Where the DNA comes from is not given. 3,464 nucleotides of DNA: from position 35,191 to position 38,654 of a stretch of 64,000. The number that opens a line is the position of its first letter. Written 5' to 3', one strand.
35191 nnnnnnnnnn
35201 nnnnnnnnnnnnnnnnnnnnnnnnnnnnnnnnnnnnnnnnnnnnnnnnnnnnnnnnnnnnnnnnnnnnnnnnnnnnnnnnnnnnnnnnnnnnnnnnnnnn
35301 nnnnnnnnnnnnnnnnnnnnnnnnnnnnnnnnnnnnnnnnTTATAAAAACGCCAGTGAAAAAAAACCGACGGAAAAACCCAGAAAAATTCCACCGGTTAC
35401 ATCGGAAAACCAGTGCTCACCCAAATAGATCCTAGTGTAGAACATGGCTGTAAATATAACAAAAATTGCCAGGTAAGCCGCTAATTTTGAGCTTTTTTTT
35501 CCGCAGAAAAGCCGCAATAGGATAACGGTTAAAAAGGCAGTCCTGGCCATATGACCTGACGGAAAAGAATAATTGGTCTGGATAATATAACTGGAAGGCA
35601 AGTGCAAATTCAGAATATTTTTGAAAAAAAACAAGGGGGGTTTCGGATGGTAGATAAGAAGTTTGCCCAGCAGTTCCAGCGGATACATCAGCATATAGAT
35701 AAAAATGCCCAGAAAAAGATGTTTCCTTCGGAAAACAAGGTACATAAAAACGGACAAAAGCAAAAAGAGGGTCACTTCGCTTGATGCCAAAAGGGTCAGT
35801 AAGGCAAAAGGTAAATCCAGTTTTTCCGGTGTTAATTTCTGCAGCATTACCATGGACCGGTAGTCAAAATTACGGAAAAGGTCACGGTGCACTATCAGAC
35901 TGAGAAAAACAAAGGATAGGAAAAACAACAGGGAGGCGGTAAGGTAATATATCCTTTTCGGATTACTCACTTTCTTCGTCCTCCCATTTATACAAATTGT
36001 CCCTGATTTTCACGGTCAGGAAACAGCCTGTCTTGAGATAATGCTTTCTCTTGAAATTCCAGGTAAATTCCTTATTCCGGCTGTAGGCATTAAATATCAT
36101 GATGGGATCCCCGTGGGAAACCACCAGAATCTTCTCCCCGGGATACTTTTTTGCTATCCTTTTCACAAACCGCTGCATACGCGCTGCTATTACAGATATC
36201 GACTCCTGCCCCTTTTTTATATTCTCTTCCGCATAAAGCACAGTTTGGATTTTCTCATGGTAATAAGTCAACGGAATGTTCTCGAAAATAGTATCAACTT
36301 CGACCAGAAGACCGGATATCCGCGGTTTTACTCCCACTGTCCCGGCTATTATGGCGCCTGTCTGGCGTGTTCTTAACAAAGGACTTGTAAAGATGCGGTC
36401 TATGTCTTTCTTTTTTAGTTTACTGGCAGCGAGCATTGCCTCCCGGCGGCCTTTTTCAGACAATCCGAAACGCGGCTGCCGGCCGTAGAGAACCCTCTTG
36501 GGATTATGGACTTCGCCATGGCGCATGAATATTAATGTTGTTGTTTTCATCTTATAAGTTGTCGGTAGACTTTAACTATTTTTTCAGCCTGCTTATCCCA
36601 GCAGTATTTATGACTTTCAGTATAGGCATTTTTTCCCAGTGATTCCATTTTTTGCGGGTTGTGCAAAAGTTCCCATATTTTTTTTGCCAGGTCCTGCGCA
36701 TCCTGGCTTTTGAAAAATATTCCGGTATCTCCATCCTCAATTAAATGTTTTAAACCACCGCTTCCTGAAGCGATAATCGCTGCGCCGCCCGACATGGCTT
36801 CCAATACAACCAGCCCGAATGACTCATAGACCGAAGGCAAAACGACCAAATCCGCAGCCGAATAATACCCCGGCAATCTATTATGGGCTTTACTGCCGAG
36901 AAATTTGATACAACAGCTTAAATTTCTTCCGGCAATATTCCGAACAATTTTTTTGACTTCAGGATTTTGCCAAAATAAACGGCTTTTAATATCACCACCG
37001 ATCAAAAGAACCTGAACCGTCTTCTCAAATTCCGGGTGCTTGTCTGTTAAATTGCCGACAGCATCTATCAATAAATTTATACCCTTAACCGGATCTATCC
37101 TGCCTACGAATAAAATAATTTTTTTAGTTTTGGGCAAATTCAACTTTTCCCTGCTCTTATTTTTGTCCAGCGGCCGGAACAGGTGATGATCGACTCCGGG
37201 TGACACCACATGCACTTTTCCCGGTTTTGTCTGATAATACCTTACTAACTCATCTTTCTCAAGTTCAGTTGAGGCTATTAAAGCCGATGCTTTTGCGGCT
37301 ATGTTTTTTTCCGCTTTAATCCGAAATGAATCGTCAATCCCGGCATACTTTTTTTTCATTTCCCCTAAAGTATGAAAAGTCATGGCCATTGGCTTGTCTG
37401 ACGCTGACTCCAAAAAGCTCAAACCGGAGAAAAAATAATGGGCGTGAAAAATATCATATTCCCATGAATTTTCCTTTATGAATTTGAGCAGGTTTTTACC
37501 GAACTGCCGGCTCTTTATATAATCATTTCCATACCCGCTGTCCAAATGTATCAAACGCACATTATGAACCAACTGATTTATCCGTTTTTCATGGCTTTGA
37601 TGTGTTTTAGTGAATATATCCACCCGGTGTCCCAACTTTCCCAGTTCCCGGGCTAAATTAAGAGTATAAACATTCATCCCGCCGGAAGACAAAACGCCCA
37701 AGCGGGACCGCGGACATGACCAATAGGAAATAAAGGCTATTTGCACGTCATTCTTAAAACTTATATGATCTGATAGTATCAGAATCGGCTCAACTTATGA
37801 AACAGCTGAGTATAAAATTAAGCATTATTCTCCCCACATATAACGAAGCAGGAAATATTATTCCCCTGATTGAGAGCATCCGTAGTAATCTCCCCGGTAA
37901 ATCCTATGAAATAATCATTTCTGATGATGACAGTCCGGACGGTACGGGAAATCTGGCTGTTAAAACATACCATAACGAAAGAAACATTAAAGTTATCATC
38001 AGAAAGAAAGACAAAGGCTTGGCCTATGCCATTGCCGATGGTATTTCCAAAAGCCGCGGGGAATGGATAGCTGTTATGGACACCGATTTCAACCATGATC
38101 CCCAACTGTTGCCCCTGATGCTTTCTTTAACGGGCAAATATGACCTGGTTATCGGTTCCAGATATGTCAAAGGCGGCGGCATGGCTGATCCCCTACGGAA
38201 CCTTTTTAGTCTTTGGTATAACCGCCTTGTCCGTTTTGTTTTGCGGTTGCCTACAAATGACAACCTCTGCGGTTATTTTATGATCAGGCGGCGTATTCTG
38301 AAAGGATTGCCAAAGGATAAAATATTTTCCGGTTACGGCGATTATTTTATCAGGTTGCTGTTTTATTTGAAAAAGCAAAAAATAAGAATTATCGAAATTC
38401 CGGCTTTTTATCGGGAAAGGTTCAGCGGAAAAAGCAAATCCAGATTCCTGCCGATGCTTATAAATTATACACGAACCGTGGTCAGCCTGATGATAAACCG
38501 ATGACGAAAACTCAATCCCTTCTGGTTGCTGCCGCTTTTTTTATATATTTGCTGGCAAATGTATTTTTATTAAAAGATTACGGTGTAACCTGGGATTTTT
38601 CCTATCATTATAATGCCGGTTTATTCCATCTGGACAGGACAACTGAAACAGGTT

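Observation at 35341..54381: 20-kb glycosylation supercluster with unusual density of GT-C-fold membrane glycosyltransferases fed by three polyprenyl-phosphate sugar synthases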

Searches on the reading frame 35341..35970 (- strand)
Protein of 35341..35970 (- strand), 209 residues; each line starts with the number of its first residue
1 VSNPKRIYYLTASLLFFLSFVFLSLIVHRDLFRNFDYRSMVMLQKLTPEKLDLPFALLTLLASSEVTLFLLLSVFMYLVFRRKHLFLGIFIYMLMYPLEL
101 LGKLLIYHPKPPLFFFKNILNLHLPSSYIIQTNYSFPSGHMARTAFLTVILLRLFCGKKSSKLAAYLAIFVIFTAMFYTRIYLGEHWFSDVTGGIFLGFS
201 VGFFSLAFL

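Call 3: search_protein_families(library=pfam, proteins=[window:35341-35970:-], max_evalue=0.01)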
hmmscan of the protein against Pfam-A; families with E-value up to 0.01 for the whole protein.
window:35341-35970:- (209 aa): 2 families
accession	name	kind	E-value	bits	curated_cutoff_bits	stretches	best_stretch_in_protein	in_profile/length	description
PF01569.27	PAP2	-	2.3e-13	50.5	27.2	1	127-207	47-123/130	PAP2 superfamily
PF14378.12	PAP2_3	-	0.00025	21.3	27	1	46-198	21-184/190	PAP2 superfamily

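Call 59: search_protein_families(library=ncbifam, proteins=[window:35341-35970:-], max_evalue=0.001)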
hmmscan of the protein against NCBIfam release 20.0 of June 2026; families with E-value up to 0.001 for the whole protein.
window:35341-35970:- (209 aa): 3 families
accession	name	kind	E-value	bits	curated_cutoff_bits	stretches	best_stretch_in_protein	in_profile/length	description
NF047884.1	UdeprDiPSep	equivalog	7.8e-07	29.2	250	1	18-207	6-185/188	undecaprenyl-diphosphatase SepP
NF007975.0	PRK10699.1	equivalog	3.1e-06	26.8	261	1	126-197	149-218/254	phosphatidylglycerophosphatase B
NF008813.0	PRK11837.1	equivalog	5.4e-05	23.2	229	1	40-199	9-162/202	undecaprenyl-diphosphate phosphatase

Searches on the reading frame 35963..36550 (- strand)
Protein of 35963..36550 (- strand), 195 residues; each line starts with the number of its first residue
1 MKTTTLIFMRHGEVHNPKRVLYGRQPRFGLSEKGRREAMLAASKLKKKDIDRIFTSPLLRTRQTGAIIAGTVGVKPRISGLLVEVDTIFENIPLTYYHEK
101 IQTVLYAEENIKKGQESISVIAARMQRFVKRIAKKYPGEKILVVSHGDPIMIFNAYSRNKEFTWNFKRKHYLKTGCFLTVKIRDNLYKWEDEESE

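Call 3: search_protein_families(library=pfam, proteins=[window:35963-36550:-], max_evalue=0.01)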
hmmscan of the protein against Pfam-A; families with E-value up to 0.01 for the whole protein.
window:35963-36550:- (195 aa): 1 family
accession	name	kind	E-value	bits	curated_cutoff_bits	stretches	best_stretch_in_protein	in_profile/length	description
PF00300.27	His_Phos_1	-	3e-29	102.5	21.7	1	6-162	1-163/194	Histidine phosphatase superfamily (branch 1)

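Call 59: search_protein_families(library=ncbifam, proteins=[window:35963-36550:-], max_evalue=0.001)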
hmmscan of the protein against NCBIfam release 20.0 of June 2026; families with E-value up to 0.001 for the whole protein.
window:35963-36550:- (195 aa): 19 families
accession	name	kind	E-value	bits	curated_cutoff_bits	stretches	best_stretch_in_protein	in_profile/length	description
TIGR03162.1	ribazole_cobC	equivalog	5.1e-21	74.9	162.9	1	6-163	1-161/176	alpha-ribazole phosphatase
NF005567.0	PRK07238.1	equivalog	3.3e-20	72.8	326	1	2-151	176-331/378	bifunctional RNase H/acid phosphatase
NF038349.1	dPGM_arch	equivalog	4.6e-18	65.8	225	1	7-151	2-142/194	2,3-diphosphoglycerate-dependent phosphoglycerate mutase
NF045917.1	PhserinePhPspA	equivalog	1.2e-15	57.8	350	1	5-155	3-159/211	phosphoserine phosphatase PspA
TIGR03848.1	MSMEG_4193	subfamily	1.7e-15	57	203.85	1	5-153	1-159/204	MSMEG_4193 family putative phosphomutase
NF002901.0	PRK03482.1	equivalog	5.4e-12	45.8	261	1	8-147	6-151/215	2,3-diphosphoglycerate-dependent phosphoglycerate mutase GpmB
NF002217.0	PRK01112.1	equivalog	1.7e-10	40.7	320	1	4-73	2-70/228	2,3-bisphosphoglycerate-dependent phosphoglycerate mutase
NF011580.0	PRK15004.1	equivalog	1.9e-09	37.8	250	1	6-186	3-187/203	adenosylcobalamin/alpha-ribazole phosphatase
TIGR00249.1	sixA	equivalog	3.3e-07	30.3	74.5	1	6-75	3-69/154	phosphohistidine phosphatase SixA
NF009993.0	PRK13462.1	equivalog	9.9e-07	28.6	226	1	3-148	5-149/203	acid phosphatase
TIGR01258.1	pgm_1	subfamily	3.4e-06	26.6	81.7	1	5-68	2-67/245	2,3-bisphosphoglycerate-dependent phosphoglycerate mutase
NF002339.0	PRK01295.1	equivalog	6.1e-06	25.8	316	1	4-73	3-74/206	2,3-bisphosphoglycerate-dependent phosphoglycerate mutase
NF052369.1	PmrG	equivalog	2.6e-05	23.7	170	0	26-71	42-89/168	lipopolysaccharide core heptose(II)-phosphate phosphatase PmrG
NF010718.0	PRK14120.1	equivalog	4.9e-05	22.7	366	1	2-67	3-70/249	phosphoglyceromutase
NF009994.0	PRK13463.1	equivalog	6.4e-05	22.8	277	1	2-148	2-153/203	phosphoserine phosphatase 1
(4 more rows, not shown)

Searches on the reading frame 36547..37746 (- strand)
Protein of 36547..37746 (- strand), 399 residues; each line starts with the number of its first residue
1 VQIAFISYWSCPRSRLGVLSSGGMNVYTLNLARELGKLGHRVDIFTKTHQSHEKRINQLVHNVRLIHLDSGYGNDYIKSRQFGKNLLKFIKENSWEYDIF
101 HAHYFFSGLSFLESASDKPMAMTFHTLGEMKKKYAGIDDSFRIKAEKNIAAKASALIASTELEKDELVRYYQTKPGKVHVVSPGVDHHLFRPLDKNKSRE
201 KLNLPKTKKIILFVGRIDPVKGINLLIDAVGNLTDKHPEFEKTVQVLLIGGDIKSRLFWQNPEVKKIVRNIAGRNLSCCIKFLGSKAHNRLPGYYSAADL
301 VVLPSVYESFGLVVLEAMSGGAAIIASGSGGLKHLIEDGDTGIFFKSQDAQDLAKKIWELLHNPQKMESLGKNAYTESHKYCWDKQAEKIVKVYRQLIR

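Call 3: search_protein_families(library=pfam, proteins=[window:36547-37746:-], max_evalue=0.01)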
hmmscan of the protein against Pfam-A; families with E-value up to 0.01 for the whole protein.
window:36547-37746:- (399 aa): 9 families
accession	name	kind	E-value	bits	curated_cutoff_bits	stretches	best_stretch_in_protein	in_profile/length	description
PF00534.26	Glycos_transf_1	-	6.9e-42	143.3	26.4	1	194-375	1-170/172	Glycosyl transferases group 1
PF13692.12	Glyco_trans_1_4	-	1.5e-29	103.6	27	1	209-363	2-142/142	Glycosyl transferases group 1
PF13439.12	Glyco_transf_4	-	2.1e-28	99.9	28.5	1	22-187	2-168/170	Glycosyltransferase Family 4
PF20706.3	GT4-conflict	-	2.8e-20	73.1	26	1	21-388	11-383/385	Family 4 Glycosyltransferase in conflict systems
PF13579.12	Glyco_trans_4_4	-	3.5e-18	66.9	29.7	1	22-184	1-158/158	Glycosyl transferase 4-like domain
PF13524.12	Glyco_trans_1_2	-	1.1e-07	32.3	25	1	280-390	29-142/144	Glycosyl transferase-like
PF00982.27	Glyco_transf_20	-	1.7e-05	24.2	32.5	1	203-317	270-391/473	Glycosyltransferase family 20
PF13477.12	Glyco_trans_4_2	-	0.00014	22.5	23.4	1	23-127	8-109/139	Glycosyl transferase 4-like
PF08323.17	Glyco_transf_5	-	0.00031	21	22.7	0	20-61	14-55/239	Starch synthase catalytic domain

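Call 59: search_protein_families(library=ncbifam, proteins=[window:36547-37746:-], max_evalue=0.001)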
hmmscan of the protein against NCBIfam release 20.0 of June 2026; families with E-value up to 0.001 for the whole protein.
window:36547-37746:- (399 aa): 53 families (the best 25 are shown)
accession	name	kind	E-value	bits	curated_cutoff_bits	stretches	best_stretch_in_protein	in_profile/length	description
TIGR03449.1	mycothiol_MshA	equivalog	1.6e-79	267.7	462.5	1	3-398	2-404/406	D-inositol-3-phosphate glycosyltransferase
TIGR02149.1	glgA_Coryne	subfamily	7.4e-40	137.3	302.4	1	22-397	16-390/391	glycogen synthase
NF038295.1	EPS_HpsP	equivalog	9.7e-35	120.3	550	1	22-398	14-388/388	hormogonium polysaccharide biosynthesis glycosyltransferase HpsP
TIGR04047.1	MSMEG_0565_glyc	hypoth_equivalog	5.3e-32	111.3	259.85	1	23-396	13-373/373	MSMEG_0565 family glycosyltransferase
TIGR03999.1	thiol_BshA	equivalog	3.6e-31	108.4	273.7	1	20-398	10-374/375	N-acetyl-alpha-D-glucosaminyl L-malate synthase BshA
NF012028.0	PRK15484.1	subfamily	1.4e-30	106.7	618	1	167-393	150-374/380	lipopolysaccharide N-acetylglucosaminyltransferase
TIGR02472.1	sucr_P_syn_N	equivalog_domain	8.9e-28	97.3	576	1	21-391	25-435/439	sucrose-phosphate synthase, putative, glycosyltransferase domain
TIGR04063.1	stp3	hypoth_equivalog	3e-27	95.5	442.05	1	146-398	151-396/397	TIGR04063 family PEP-CTERM/XrtA system glycosyltransferase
TIGR03088.1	stp2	hypoth_equivalog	9.3e-27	94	409.05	1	167-397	151-373/374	TIGR03088 family PEP-CTERM/XrtA system glycosyltransferase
TIGR04157.1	glyco_rSAM_CFB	subfamily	9.8e-27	94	400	1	131-384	150-396/406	TIGR04157 family glycosyltransferase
NF041876.1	EPS_EpsE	equivalog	1e-26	94.1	400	1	154-376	164-374/389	exopolysaccharide biosynthesis GT4 family glycosyltransferase EpsE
TIGR02095.1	glgA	subfamily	1.7e-25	89.7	328.45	1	194-397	278-477/477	glycogen/starch synthase, ADP-glucose type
NF041010.1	glycosy_Agl16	equivalog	5.9e-25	87.9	575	1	21-397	14-351/352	glycosylation protein Agl16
NF047684.1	TeichurnBiosyTuaC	equivalog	8.4e-24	84.2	550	1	81-398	93-390/391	teichuronic acid biosynthesis protein TuaC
NF053787.1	GlcN_PG_synth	equivalog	1.7e-23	83.1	480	1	177-398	165-360/361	N-acetylglucosaminyl phosphatidylglycerol synthase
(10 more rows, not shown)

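Call 61: search_solved_structures(query=window:36547-37746:-, max_evalue=1e-10)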
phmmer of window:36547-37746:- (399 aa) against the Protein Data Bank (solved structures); distinct sequences matched with E-value up to 1e-10: 51.
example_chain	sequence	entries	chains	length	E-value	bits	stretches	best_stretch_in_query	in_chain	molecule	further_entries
3c4q_A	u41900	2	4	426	2.9e-53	184.4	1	1-397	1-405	Predicted glycosyltransferases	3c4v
3c48_A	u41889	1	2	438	3.2e-53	184.2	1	1-397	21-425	Predicted glycosyltransferases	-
6kih_A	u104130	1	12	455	4.6e-46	160.7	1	3-398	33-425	Tll1590 protein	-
6tvp_A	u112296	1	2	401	1.1e-20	77.2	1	95-397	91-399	Alpha-maltose-1-phosphate synthase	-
7qsg_A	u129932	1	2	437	3.6e-19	72.2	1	144-398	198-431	D-inositol 3-phosphate glycosyltransferase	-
3fro_A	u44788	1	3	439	3.5e-18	68.9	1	209-395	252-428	GlgA glycogen synthase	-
2bis_A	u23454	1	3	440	3.5e-18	68.9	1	209-395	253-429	GLGA GLYCOGEN SYNTHASE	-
3l01_A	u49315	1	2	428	6.1e-18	68.1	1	209-394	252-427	GlgA glycogen synthase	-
4n9w_A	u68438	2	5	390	5.7e-17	64.9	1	21-395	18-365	GDP-mannose-dependent alpha-(1-2)-phosphatidylinositol mannosyltransferase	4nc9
2gej_A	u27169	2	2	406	6.7e-17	64.7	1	21-395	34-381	PHOSPHATIDYLINOSITOL MANNOSYLTRANSFERASE (PimA)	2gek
5i45_A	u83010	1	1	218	3.5e-16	62.3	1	183-398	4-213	Glycosyl transferases group 1 family protein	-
4xso_B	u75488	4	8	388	3.4e-15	59.1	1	143-376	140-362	Alr3699 protein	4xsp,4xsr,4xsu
9m88_C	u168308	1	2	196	2.1e-13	53.2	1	210-362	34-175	Glycogen synthase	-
2bfw_A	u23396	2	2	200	2.2e-13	53.1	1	210-362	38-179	GLGA GLYCOGEN SYNTHASE | PGS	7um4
7w41_A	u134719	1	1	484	6.7e-13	51.5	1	210-364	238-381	Gastrin-releasing peptide receptor,GlgA glycogen synthase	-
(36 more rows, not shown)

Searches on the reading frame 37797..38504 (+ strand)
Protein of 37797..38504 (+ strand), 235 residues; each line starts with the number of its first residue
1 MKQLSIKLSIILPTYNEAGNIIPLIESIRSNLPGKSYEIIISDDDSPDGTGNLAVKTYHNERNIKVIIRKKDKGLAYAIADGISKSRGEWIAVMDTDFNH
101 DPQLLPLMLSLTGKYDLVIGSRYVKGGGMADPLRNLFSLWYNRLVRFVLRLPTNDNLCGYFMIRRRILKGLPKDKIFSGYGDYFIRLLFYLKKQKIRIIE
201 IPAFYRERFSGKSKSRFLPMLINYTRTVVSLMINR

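Call 3: search_protein_families(library=pfam, proteins=[window:37797-38504:+], max_evalue=0.01)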
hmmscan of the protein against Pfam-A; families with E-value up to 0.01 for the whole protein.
window:37797-38504:+ (235 aa): 2 families
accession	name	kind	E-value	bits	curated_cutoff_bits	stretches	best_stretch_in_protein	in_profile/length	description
PF00535.33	Glycos_transf_2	-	2.4e-32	112.6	23.3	1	9-169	1-165/168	Glycosyl transferase family 2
PF13641.12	Glyco_tranf_2_3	-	0.0022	18.5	27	1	8-128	3-129/230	Glycosyltransferase like family 2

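Call 17: search_protein_families(library=ncbifam, proteins=[window:37797-38504:+], max_evalue=0.01)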
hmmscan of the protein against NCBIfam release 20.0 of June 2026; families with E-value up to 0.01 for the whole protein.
window:37797-38504:+ (235 aa): 21 families
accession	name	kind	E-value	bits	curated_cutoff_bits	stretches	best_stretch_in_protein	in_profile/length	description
NF007986.1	PRK10714.1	equivalog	1.4e-13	50.6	529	1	7-227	7-221/316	undecaprenyl-phosphate 4-deoxy-4-formamido-L-arabinose transferase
NF047588.1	GlcsyltransPgfSStrep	equivalog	4.7e-13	49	500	1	6-172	1-168/308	glycosyltransferase PgfS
NF041875.1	EPS_EpsD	equivalog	2.9e-12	46.7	370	1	8-106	1-98/325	exopolysaccharide biosynthesis glycosyltransferase EpsD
NF047683.1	TeichurnBiosyTuaG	equivalog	5.8e-12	45.8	400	1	1-105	1-104/252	teichuronic acid biosynthesis protein TuaG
NF007482.0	PRK10073.1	equivalog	1.5e-11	43.9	423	1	2-118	2-116/334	glycosyltransferase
TIGR03937.1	PgaC_IcaA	equivalog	3.9e-11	42.6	422.3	1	7-108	46-146/407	poly-beta-1,6-N-acetyl-D-glucosamine synthase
NF038302.1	EPS_HpsE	equivalog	3.1e-10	39.5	300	1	6-99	1-98/307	hormogonium polysaccharide biosynthesis glycosyltransferase HpsE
TIGR04182.1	glyco_TIGR04182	equivalog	4.5e-10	39.4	325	1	8-211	2-196/293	S-layer glycoprotein N-glycosyltransferase AglJ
TIGR04283.1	glyco_like_mftF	equivalog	5.1e-10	39.3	182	1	8-103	1-88/221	TIGR04283 family arsenosugar biosynthesis glycosyltransferase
NF050050.1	ProtGlycPglI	equivalog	3.3e-09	36.5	500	1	7-120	3-117/306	GalNAc(5)-diNAcBac-PP-undecaprenol beta-1,3-glucosyltransferase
NF053739.1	GlytfEpsEBac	equivalog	1.4e-08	34.1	450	1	7-97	2-92/265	glycosyltransferase EpsE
TIGR03469.1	HpnB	hypoth_equivalog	1e-07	31.3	379.25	1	8-122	46-170/386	hopene-associated glycosyltransferase HpnB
NF045692.1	OglycostaseCruG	equivalog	4.6e-07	29.1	600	1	7-118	42-160/386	2'-O-glycosyltransferase CruG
NF010496.0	PRK13915.1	equivalog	1.7e-06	27.4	262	1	5-109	30-139/307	glucosyl-3-phosphoglycerate synthase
TIGR03965.1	mycofact_glyco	equivalog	1.7e-06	27.2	280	1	8-110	76-177/467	mycofactocin biosynthesis glycosyltransferase MftF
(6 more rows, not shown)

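Call 25: search_solved_structures(query=window:37797-38504:+, max_evalue=0.001)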
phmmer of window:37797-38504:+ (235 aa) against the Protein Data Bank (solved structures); distinct sequences matched with E-value up to 0.001: 22.
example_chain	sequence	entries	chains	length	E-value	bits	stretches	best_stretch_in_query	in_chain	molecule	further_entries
5mlz_A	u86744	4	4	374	9.9e-31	110.2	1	5-231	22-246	Dolichol monophosphate mannose synthase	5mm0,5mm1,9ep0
2z87_A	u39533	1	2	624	5.8e-15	58.6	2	8-161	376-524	Chondroitin synthase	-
2z86_A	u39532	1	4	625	5.8e-15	58.6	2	8-161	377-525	Chondroitin synthase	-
9hwj_A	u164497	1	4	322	3e-14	56.3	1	7-227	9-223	Undecaprenyl-phosphate 4-deoxy-4-formamido-L-arabinose transferase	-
9bhc_C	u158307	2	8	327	9.3e-12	48.1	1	7-227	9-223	Undecaprenyl-phosphate 4-deoxy-4-formamido-L-arabinose transferase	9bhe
8vxh_A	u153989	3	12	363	1.3e-11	47.7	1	7-227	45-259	Undecaprenyl-phosphate 4-deoxy-4-formamido-L-arabinose transferase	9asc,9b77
5eke_A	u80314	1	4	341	6.5e-11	45.4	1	4-166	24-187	Uncharacterized glycosyltransferase sll0501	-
5ekp_C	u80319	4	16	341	6.5e-11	45.4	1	4-166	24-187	Uncharacterized glycosyltransferase sll0501 | Glycosyltransferase sll0501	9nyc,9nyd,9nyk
9nye_A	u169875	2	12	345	6.7e-11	45.3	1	4-166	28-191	Glycosyltransferase sll0501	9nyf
3bcv_A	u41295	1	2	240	1.5e-08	37.6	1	5-116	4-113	Putative glycosyltransferase protein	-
9omj_A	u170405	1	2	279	2.7e-08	36.8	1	7-130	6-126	Glycosyltransferase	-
9omm_A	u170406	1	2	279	2.9e-08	36.7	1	8-130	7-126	Glycosyltransferase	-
9omh_A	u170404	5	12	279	2.9e-08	36.7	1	8-130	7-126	Glycosyltransferase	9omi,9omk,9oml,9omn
6p61_A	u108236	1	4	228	1.1e-07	34.8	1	8-124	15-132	Glycosyltransferase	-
6h1j_A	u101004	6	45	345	1.2e-06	31.4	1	7-132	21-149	Probable ss-1,3-N-acetylglucosaminyltransferase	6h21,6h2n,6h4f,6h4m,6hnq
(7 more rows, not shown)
